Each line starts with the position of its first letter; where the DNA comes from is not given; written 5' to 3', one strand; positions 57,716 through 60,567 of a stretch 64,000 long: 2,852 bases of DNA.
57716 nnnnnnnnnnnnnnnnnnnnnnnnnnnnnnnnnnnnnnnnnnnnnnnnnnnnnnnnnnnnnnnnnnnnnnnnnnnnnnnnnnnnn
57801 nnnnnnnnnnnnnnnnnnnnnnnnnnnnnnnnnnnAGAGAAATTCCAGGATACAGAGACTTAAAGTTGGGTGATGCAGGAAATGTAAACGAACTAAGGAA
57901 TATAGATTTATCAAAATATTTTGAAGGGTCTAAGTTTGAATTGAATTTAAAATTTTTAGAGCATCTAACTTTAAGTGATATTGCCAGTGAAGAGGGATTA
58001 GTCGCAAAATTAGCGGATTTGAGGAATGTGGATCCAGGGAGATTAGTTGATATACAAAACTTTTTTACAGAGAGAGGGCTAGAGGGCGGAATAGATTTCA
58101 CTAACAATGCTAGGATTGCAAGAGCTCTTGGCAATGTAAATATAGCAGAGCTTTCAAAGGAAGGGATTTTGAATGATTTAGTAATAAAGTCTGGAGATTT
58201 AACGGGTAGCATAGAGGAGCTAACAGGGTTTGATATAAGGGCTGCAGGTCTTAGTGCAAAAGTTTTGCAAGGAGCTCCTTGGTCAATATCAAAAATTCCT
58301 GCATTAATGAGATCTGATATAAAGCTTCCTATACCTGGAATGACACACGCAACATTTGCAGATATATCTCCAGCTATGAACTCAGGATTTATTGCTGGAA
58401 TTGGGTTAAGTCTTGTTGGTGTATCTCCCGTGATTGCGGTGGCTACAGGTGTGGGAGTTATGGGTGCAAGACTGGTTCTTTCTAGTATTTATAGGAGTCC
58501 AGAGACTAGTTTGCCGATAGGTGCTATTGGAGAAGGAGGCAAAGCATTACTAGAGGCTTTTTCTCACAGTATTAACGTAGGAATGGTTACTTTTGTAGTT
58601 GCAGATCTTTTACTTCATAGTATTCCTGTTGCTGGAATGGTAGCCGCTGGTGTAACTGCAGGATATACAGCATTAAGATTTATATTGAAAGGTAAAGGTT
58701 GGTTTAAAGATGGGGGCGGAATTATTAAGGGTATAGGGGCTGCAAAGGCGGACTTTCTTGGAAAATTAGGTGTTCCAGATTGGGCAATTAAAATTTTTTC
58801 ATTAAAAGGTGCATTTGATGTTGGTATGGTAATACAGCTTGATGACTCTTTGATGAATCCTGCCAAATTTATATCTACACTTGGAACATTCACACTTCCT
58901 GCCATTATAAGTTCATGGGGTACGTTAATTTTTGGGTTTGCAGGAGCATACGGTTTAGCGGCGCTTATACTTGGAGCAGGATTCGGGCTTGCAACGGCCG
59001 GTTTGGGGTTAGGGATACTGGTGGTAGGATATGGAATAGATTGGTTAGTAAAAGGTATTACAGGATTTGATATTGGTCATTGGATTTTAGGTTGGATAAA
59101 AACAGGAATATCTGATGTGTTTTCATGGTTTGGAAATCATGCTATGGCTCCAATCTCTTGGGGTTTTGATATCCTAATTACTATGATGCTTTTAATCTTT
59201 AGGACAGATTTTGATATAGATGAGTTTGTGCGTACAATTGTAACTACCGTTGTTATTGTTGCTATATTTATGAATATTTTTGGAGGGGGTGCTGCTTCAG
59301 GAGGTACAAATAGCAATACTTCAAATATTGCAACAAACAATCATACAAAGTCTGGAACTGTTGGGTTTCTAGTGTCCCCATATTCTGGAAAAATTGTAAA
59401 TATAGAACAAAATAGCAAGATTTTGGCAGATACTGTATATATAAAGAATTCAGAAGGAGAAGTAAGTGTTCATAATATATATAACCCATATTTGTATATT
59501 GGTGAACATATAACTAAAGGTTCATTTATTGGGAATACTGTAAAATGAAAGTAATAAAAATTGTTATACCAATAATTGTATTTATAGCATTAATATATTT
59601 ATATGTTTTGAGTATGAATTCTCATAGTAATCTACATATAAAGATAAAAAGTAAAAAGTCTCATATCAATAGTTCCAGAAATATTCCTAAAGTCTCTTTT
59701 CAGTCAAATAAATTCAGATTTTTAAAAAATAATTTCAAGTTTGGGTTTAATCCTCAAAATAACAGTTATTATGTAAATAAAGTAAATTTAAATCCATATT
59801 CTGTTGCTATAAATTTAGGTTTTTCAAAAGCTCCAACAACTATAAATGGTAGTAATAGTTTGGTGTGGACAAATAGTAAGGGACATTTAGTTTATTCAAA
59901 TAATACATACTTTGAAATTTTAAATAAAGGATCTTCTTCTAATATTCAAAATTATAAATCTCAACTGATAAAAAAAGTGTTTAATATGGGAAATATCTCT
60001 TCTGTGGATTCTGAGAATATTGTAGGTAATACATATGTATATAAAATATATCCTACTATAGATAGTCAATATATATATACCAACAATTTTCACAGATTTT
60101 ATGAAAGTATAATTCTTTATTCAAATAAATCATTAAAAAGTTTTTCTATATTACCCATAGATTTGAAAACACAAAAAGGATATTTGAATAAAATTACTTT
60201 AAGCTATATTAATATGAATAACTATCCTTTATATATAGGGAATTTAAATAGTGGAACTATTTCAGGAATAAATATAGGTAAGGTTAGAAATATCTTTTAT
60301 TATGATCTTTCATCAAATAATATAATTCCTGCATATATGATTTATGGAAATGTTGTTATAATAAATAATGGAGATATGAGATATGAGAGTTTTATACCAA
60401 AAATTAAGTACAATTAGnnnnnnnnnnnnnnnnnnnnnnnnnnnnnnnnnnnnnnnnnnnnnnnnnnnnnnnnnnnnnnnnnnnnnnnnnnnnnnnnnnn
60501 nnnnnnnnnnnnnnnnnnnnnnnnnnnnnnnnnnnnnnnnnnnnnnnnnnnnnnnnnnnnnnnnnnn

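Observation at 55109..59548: Two giant glycine-zipper membrane proteins with no evident family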

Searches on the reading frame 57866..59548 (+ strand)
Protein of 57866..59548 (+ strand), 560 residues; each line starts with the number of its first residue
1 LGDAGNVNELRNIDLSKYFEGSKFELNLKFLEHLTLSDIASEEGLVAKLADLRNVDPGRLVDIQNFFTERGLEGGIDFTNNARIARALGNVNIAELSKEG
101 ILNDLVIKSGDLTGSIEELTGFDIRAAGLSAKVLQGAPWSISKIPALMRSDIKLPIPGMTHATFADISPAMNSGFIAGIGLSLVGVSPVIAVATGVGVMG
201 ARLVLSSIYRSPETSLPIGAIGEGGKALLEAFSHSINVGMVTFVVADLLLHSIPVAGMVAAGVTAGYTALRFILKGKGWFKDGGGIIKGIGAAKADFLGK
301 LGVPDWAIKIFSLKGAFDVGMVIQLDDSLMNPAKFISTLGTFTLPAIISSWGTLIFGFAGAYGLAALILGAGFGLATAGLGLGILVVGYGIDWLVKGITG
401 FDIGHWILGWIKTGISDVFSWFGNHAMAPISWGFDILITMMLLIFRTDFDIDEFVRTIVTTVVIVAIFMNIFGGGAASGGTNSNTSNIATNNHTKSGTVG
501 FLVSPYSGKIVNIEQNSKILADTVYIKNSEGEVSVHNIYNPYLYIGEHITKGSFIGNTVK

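Call 4: search_protein_families(library=pfam, proteins=[window:57866-59548:+], max_evalue=1)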
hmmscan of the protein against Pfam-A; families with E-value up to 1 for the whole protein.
window:57866-59548:+ (560 aa): 0 families

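Call 6: search_protein_families(library=phrogs, proteins=[window:57866-59548:+], max_evalue=0.1)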
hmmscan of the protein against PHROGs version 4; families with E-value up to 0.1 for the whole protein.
window:57866-59548:+ (560 aa): 0 families

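Call 10: find_homologous_proteins(query=window:57866-59548:+)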
Query window:57866-59548:+: 8000 candidates shared short words with the query, none scored E <= 0.001.
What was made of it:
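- Tried and rejected: Low-complexity candidates probably swamped it (call 10).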

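Call 35: search_protein_families(library=ncbifam, proteins=[window:57866-59548:+], max_evalue=0.1)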
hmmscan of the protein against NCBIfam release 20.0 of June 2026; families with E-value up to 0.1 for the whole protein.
window:57866-59548:+ (560 aa): 0 families

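Call 67: search_solved_structures(query=A5, max_evalue=1)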
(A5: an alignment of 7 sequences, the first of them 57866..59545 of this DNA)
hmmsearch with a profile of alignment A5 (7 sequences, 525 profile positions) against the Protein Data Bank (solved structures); distinct sequences matched with E-value up to 1: 0.

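Call 75: predict_structure(alignment_id=A5)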
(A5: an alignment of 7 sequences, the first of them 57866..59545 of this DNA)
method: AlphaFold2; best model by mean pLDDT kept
length: 560 residues; sequences in the alignment: 7
mean_pLDDT: 41.4   pTM: 0.29
mean pLDDT of the five models: 41.4, 38.2, 37.9, 35.8, 33.6
residues with pLDDT >= 90: 0; 70-90: 51; 50-70: 30; < 50: 479
segments of 3 or more residues with pLDDT < 50: 1-5, 7-28, 107-201, 203-205, 207-560
pLDDT, mean of each block of 10 residues (from residue 1): 43 43 44 62 77 75 80 76 82 66 54 38 35 31 30 36 39 41 37 45 49 36 45 47 41 43 46 42 33 34 31 30 26 28 34 41 41 37 43 38 34 33 29 32 31 33 31 28 28 32 33 34 37 38 37 31
secondary structure, 60 per line:
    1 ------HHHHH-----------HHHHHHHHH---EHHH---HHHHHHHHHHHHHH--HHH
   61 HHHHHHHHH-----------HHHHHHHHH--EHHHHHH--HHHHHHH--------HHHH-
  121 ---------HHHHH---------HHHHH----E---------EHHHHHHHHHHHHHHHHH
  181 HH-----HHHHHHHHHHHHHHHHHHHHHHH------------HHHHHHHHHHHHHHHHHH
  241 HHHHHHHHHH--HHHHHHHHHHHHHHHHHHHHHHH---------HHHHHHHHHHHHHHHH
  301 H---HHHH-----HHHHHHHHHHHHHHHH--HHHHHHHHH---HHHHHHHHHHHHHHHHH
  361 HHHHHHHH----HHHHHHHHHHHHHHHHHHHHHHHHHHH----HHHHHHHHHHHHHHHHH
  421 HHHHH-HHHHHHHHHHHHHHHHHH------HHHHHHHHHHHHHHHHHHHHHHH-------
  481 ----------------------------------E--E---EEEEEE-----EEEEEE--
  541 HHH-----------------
elements in order: H7-11 H23-31 H42-55 H58-69 H81-89 H93-98 H101-107 H116-119 H130-134 H144-148 H164-182 H188-210 H223-250 H253-275 H285-301 H305-308 H314-329 H332-340 H344-368 H373-399 H404-425 H427-444 H451-473 E522-527 E533-538
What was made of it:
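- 57374..58378 (+): Central soluble domain (aa 756-1090): acidic (pI 5.2), helical, variable in length (313-450 aa among relatives). It contains the stop-creating lesion. Only residues 30-100 of the second ORF reach pLDDT 62-82 (call 75).
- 59306..59545 (+): Ser/Asn-rich linker and a ~65-aa C-terminal beta-rich domain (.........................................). Likely a non-catalytic hybrid-motif hairpin domain. AF2 pLDDT 31-38 (call 75).
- On Peptidase M23 / LytM: The domain is only ~65 aa and the model is unreliable (call 75).
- Closest known: Hybrid-motif / barrel-sandwich beta domains. Different: The structure model is unreliable (call 75).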

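Call 79: fold_search(model_id=the predicted structure, library=pdb)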
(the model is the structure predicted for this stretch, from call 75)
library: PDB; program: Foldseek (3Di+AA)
matches with E <= 10: 46; with E <= 0.001: 0
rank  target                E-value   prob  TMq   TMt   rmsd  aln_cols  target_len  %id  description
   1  7n6g_3M               3.4e-01  0.06  0.06  0.08  56.5       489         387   12  C1 of central pair (released 2022-05-18)
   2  8e6i                  4.1e-01  0.18  0.12  0.15  19.9       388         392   16  X-ray structure of the Deinococcus radiodurans Nramp/MntH divalent transition metal transporter M230A mutant in an inwar (released 2023-05-03)
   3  7n6g_3V               5.1e-01  0.06  0.08  0.10  53.3       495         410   12  C1 of central pair (released 2022-05-18)
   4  7n6g_3N               9.7e-01  0.03  0.06  0.08  55.0       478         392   12  C1 of central pair (released 2022-05-18)
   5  8thi_A                2.2e+00  0.02  0.08  0.08  30.6       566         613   11  Cryo-EM structure of the Tripartite ATP-independent Periplasmic (TRAP) transporter SiaQM from Haemophilus influenzae ( (released 2023-11-22)
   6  4jyx_E                2.6e+00  0.08  0.12  0.18  22.7       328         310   12  Crystal structure of polyprenyl synthase PATL_3739 (TARGET EFI-509195) FROM PSEUDOALTEROMONAS ATLANTICA, COMPLEX WITH  (released 2013-04-10)
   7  3aq0_G                3.0e+00  0.06  0.10  0.16  22.0       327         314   14  Ligand-bound form of Arabidopsis medium/long-chain length prenyl pyrophosphate synthase (surface polar residue mutant) (released 2011-01-19)
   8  3wjo_B                3.0e+00  0.06  0.10  0.16  22.6       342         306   14  Crystal structure of Octaprenyl Pyrophosphate synthase from Escherichia coli with isopentenyl pyrophosphate (IPP) (released 2014-06-18)
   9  7t6s_R                3.0e+00  0.04  0.09  0.14  23.1       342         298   10  Structure of the human FPR2-Gi complex with compound C43 (released 2022-03-30)
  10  7f9o_Q                3.3e+00  0.03  0.09  0.08  27.9       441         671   13  PSI-NDH supercomplex of Barley (released 2021-12-22)
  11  7n6g_3P               3.7e+00  0.02  0.08  0.10  55.1       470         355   12  C1 of central pair (released 2022-05-18)
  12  4wic_D                4.1e+00  0.04  0.09  0.14  33.7       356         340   11  Immediate-early 1 protein (IE1) of rhesus macaque cytomegalovirus (released 2015-07-15)
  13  3aq0_E                4.2e+00  0.08  0.14  0.20  23.1       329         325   13  Ligand-bound form of Arabidopsis medium/long-chain length prenyl pyrophosphate synthase (surface polar residue mutant) (released 2011-01-19)
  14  3sog                  4.2e+00  0.05  0.10  0.18  26.6       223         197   13  Crystal structure of the BAR domain of human Amphiphysin, isoform 1 (released 2011-07-13)
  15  5cwo_A                4.6e+00  0.08  0.13  0.25  18.1       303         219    7  Crystal structure of de novo designed helical repeat protein DHR76 (released 2015-12-16)
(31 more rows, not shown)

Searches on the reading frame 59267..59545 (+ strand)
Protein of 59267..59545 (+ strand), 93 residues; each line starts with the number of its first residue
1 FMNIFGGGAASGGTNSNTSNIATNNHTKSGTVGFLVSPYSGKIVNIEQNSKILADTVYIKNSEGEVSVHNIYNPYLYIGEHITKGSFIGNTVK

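Call 33: search_solved_structures(query=window:59267-59545:+, max_evalue=10, show_alignments=3)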
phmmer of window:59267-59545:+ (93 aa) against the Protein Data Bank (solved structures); distinct sequences matched with E-value up to 10: 0.

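Call 97: search_solved_structures(query=A7, max_evalue=10, show_alignments=3)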
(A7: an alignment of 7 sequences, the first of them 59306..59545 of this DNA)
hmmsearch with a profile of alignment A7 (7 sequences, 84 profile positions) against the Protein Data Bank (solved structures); distinct sequences matched with E-value up to 10: 11.
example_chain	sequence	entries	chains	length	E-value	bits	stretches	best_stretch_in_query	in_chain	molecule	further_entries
3our_B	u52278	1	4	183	0.005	20.1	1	11-48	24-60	Phosphotransferase system IIA component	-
1ggr_A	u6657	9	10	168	0.012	18.9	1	12-48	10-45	PTS SYSTEM, GLUCOSE-SPECIFIC IIA COMPONENT | GLUCOSE-SPECIFIC PROTEIN IIIGlc | GLUCOSE-SPECIFIC PHOSPHOCARRIER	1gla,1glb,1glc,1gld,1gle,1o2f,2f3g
4jbw_M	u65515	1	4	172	0.013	18.8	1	12-48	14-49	Glucose-specific phosphotransferase enzyme IIA component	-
1f3g_A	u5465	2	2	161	0.015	18.6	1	14-48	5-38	GLUCOSE-SPECIFIC PHOSPHOCARRIER PROTEIN IIAGLC | GLUCOSE-SPECIFIC PHOSPHOCARRIER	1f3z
1ax3_A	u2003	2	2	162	0.13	15.6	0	21-38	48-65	GLUCOSE PERMEASE IIA DOMAIN | GLUCOSE PERMEASE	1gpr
4u9o_A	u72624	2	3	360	0.74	13.2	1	25-50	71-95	Na(+)-translocating NADH-quinone reductase subunit A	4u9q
3tzu_A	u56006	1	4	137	0.83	13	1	20-81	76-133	Glycine cleavage system H protein 1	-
2vht_A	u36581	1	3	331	0.98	12.8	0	6-70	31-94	NTPASE P4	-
8a1u_A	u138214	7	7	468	1.1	12.6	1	25-50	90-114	Na(+)-translocating NADH-quinone reductase subunit A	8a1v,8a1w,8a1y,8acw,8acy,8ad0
7xk3_A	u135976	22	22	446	1.2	12.6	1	25-50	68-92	Na(+)-translocating NADH-quinone reductase subunit A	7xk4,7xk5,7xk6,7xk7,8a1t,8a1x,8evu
9m8w_A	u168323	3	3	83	1.4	12.3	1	45-64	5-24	ProteinMPNN-designed ubiquitin variant R4 | NMR structure ofProteinMPNN-designed ubiquitin variant R4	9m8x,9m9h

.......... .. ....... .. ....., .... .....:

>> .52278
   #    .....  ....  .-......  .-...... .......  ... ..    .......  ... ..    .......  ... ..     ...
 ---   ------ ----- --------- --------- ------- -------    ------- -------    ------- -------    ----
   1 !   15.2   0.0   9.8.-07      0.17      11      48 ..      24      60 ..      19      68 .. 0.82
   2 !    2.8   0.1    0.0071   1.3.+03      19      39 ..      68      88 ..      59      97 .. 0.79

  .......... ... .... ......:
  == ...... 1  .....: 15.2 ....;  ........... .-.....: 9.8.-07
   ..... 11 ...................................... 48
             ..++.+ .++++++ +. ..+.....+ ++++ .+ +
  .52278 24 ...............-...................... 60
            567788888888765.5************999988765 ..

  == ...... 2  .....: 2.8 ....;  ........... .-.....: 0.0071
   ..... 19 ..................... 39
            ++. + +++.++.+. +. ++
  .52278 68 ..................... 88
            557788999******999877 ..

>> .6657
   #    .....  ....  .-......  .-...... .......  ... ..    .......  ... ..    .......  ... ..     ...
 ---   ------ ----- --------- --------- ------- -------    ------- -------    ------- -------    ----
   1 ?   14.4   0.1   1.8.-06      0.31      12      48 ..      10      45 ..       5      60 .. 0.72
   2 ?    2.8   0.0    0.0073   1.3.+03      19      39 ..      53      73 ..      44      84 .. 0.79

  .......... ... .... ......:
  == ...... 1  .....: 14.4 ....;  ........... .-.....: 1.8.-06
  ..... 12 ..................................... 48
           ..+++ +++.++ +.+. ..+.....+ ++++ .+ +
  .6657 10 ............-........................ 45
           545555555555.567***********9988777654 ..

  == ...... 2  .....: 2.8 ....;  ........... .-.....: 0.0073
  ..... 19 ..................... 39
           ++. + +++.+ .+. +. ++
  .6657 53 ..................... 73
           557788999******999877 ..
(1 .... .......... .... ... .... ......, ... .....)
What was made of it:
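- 59306..59545 (+): Borderline profile hits to EIIA-Glc, NqrA and GcvH (call 97).
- On Peptidase M23 / LytM: No PDB sequence hit to M23 (calls 33, 67, 97). Borderline hits to hybrid-motif proteins EIIA-Glc, NqrA and GcvH (call 97).
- Closest known: Hybrid-motif / barrel-sandwich beta domains. Same: Borderline profile hits, E 0.005-0.015 (call 97).
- Checked: A profile of the tail gives borderline hits (E 0.005-0.015) to PTS EIIA-Glc and weaker ones to NqrA and GcvH (call 97).
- The tail gives borderline hybrid-motif hits (call 97).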

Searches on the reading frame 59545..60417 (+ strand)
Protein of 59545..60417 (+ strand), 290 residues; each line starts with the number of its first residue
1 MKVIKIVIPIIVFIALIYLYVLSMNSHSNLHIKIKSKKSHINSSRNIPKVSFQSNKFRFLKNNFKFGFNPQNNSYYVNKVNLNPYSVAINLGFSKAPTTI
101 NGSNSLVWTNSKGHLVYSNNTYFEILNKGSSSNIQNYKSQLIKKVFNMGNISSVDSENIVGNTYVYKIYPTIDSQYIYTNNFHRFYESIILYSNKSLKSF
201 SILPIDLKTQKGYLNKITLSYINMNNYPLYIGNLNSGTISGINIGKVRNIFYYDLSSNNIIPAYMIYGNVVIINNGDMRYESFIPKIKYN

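Call 4: search_protein_families(library=pfam, proteins=[window:59545-60417:+], max_evalue=1)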
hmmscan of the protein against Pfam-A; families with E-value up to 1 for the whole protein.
window:59545-60417:+ (290 aa): 1 family
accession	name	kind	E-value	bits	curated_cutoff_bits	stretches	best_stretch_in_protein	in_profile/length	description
PF08622.16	Svf1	-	0.036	14.5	25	1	11-95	15-102/163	Svf1-like N-terminal lipocalin domain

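Call 6: search_protein_families(library=phrogs, proteins=[window:59545-60417:+], max_evalue=0.1)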
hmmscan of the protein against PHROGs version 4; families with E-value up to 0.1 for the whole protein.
window:59545-60417:+ (290 aa): 0 families

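Call 35: search_protein_families(library=ncbifam, proteins=[window:59545-60417:+], max_evalue=0.1)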
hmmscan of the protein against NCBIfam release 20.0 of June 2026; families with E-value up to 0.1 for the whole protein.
window:59545-60417:+ (290 aa): 0 families

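Call 91: search_protein_families(library=padloc, proteins=[window:59545-60417:+], max_evalue=0.1)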
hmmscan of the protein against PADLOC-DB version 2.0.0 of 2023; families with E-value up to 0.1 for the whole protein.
window:59545-60417:+ (290 aa): 0 families
